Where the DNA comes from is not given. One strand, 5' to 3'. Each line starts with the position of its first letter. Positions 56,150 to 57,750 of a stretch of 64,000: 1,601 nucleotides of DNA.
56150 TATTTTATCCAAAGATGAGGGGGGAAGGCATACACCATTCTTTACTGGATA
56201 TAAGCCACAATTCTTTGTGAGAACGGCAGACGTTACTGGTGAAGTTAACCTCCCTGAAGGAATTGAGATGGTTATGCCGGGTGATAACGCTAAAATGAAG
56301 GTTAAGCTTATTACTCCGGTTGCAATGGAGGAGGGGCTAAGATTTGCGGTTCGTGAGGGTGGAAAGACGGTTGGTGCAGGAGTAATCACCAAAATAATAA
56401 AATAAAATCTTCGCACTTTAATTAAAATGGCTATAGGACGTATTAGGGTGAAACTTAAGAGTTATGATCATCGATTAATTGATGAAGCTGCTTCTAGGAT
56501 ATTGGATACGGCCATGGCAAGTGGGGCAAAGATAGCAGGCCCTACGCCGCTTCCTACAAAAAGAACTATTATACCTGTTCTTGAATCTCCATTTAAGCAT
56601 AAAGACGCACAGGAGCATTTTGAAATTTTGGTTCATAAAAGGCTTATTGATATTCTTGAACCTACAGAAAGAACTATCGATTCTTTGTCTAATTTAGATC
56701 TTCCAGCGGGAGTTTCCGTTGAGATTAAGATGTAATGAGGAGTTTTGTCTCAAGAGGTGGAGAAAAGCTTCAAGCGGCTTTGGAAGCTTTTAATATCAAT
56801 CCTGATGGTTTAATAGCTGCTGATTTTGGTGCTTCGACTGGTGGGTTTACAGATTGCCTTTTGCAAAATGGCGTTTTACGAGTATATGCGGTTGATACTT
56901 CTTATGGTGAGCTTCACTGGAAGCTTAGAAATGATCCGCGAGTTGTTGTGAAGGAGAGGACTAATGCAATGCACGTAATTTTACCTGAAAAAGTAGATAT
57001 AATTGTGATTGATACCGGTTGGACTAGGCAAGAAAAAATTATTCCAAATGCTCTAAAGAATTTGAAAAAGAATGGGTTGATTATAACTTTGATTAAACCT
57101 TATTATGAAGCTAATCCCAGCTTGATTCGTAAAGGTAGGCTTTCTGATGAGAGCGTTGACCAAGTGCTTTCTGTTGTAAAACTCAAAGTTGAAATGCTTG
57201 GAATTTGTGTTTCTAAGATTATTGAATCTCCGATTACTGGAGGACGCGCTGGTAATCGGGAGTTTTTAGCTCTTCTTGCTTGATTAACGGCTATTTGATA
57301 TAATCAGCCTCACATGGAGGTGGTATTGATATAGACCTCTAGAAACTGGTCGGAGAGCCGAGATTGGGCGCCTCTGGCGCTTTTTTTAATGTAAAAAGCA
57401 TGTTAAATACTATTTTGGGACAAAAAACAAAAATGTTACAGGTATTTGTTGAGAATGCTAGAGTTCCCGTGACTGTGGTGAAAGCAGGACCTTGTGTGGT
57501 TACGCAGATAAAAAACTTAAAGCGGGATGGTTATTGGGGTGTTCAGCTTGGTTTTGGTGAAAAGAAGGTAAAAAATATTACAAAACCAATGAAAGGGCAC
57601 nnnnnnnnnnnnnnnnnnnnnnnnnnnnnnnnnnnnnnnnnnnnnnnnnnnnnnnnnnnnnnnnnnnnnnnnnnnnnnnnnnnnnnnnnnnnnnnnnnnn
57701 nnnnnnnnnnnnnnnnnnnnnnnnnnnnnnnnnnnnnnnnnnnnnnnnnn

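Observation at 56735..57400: TlyA-like rRNA 2'-O-methyltransferase gene inserted into the S10 operon between rpsJ and rplC, followed by a hairpin-U7 element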

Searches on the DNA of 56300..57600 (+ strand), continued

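Call 69: search_with_rna_model(model_id=R2, sources=[window, L001, L002, L003, L004, L005, L006, L007, L008, L009, L010, L011, L012, L013, L014, L015, L016, L017, L018, L019, L020, L021, L022, L023, L024, L025, L026, L027, L028, L029, L030, L031, L032, L084, L085, L086, L087, L088, L089, L090, L091, L092, L093, L094, L095, L096, L097, L098, L099, L100, L101, L102, L103, L104, L105, L106, L107, L108, L109, L110, L111, L112, L113, L114, L115, L116, L117, L118, L119, L120, L121, L122, L123, L124, L125, L126, L127, L128, L129, L130, L131, L132, L133, L134, L135, L136, L137, L138, L139, L140, L141, L142, L143, L144, L145, L146, L147, L148, L149, L150], max_evalue=1, make_alignment=true)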
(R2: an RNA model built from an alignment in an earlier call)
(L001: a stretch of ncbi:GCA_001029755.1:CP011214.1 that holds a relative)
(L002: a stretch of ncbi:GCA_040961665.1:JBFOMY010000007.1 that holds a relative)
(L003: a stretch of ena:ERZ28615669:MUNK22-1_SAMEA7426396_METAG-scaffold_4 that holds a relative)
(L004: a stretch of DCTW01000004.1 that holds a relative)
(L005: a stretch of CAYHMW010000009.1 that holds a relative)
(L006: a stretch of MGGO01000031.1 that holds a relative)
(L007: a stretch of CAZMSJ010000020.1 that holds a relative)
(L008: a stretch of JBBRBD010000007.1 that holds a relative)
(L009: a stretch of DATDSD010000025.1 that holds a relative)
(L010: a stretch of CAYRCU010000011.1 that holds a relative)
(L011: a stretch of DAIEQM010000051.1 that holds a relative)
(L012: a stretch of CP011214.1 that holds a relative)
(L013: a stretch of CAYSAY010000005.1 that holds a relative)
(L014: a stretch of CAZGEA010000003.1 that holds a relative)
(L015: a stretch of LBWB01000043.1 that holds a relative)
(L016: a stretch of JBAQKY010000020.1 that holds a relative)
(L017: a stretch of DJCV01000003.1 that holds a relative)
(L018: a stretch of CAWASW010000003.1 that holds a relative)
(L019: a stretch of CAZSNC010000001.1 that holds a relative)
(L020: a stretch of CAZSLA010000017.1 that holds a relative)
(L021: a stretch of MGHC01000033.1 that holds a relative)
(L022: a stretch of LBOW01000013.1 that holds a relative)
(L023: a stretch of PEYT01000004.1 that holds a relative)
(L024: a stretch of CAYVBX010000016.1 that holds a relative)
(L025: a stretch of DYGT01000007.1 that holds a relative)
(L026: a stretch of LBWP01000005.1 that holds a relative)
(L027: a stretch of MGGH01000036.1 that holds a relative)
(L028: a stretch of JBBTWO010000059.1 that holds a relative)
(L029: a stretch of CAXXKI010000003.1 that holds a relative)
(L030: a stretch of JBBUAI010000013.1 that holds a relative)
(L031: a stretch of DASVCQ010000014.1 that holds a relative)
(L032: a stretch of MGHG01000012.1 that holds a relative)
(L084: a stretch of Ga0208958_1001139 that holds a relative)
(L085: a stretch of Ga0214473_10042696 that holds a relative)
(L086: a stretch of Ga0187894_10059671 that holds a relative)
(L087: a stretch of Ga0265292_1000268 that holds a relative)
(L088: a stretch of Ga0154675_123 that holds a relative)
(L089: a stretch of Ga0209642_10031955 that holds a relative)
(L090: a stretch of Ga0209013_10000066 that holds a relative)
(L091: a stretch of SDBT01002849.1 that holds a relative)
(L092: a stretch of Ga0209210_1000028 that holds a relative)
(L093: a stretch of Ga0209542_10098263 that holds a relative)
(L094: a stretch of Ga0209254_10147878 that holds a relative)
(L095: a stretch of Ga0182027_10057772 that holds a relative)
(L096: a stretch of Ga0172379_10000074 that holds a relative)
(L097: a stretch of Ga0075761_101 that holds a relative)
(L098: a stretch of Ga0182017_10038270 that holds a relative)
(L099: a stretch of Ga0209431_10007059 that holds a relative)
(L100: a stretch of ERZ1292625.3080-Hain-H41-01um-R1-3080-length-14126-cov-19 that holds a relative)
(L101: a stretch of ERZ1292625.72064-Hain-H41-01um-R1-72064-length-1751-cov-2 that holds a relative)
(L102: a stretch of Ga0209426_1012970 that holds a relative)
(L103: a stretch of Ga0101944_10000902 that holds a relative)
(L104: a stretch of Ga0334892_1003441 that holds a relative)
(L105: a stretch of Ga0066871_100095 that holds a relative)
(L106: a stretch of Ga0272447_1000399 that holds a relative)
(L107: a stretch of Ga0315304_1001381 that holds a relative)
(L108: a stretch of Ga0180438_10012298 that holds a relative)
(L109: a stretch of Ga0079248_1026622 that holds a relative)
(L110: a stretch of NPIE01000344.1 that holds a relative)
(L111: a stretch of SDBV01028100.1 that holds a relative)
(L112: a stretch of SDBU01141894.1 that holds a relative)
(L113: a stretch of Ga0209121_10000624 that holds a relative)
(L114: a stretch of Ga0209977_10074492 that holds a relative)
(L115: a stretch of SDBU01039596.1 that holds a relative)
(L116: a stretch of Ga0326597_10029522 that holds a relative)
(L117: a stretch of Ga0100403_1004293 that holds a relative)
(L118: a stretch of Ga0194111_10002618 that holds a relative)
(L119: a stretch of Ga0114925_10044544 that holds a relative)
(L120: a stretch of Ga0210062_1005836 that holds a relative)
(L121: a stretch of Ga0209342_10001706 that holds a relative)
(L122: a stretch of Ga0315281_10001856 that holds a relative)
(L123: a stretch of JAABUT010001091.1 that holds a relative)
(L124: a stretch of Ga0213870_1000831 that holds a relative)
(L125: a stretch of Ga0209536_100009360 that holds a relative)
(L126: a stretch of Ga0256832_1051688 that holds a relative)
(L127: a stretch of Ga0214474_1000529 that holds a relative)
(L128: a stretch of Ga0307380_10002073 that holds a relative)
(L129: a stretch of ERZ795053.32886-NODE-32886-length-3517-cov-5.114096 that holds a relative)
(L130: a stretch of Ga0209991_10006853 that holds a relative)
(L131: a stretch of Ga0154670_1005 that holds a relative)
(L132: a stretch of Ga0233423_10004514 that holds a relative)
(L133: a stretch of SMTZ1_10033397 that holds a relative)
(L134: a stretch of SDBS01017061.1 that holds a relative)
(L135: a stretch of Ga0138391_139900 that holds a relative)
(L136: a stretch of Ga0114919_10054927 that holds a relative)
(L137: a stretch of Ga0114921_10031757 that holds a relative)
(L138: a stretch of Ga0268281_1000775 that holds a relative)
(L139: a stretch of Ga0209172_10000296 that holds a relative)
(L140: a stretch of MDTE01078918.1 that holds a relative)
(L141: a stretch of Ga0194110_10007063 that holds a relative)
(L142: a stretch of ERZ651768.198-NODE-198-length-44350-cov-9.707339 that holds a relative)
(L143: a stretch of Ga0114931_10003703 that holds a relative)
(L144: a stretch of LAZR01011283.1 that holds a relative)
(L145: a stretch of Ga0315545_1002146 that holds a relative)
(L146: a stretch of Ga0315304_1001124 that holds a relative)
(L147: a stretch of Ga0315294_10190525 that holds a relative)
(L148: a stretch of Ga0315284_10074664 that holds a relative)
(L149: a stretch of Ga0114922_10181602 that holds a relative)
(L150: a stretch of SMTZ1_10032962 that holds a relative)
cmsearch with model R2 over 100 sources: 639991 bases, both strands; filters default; matches with E-value up to 1: 36.
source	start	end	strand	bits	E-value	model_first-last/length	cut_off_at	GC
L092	3795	3883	+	86.5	3.7e-18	1-90/90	no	0.46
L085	658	743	+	81.9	4.9e-17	1-90/90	no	0.49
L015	3637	3725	+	81.2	7.4e-17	1-90/90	no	0.51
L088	3791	3883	+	78.1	4.1e-16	1-90/90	no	0.44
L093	227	314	+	76.6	9.4e-16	1-90/90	no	0.49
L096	3900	3987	+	71.5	1.7e-14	1-90/90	no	0.45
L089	3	92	+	71.3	1.9e-14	1-90/90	no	0.46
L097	3893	3978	+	69.9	4.2e-14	1-90/90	no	0.45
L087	3351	3436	+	67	2.1e-13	1-90/90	no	0.42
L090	3904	3988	+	66.3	3e-13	1-90/90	no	0.49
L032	3885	3975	+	62.7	2.4e-12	1-90/90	no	0.51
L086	563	648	+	60.8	6.9e-12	1-90/90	no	0.45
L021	4554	4647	+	60.4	8.6e-12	1-90/90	no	0.47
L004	3571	3654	+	53.6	4e-10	1-90/90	no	0.51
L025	3562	3647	+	52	9.6e-10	1-90/90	no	0.43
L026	4144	4237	+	51.9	1e-09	1-90/90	no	0.48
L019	3873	3966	+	51.1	1.6e-09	1-90/90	no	0.53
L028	1656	1749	+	49.1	4.8e-09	1-90/90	no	0.46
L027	3877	3958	+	48.3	7.5e-09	1-90/90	no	0.4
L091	3898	3990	+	46.9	1.6e-08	1-90/90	no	0.42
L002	4588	4676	+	46.3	2.4e-08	1-90/90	no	0.46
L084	3900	3984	+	45.8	3.1e-08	1-90/90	no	0.51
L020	3567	3649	+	43.8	9.5e-08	1-90/90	no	0.48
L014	3588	3678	+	32.9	4.4e-05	1-90/90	no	0.44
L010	3590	3675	+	26.2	0.0019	1-90/90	no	0.37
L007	3605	3691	+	24.8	0.004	1-90/90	no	0.49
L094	1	25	+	20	0.061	66-90/90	5'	0.44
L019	2566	2667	+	19.8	0.066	1-90/90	no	0.43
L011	1288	1380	+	19.3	0.089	1-90/90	no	0.46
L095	3861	3952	+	17.7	0.22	1-90/90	no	0.42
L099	3875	3964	+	17.6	0.24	1-90/90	no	0.51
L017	4269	4357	+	17.2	0.29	1-90/90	no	0.48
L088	5056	5152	-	16.8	0.36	1-90/90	no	0.33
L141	3009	3101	+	16.6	0.41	1-90/90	no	0.47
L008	4851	4896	-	15.9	0.61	1-90/90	no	0.41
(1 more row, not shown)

Alignment A7: 36 matches aligned to the model, 182 columns, each read 5' to 3' on its own strand. Consensus structure (alignment columns), stored with it:
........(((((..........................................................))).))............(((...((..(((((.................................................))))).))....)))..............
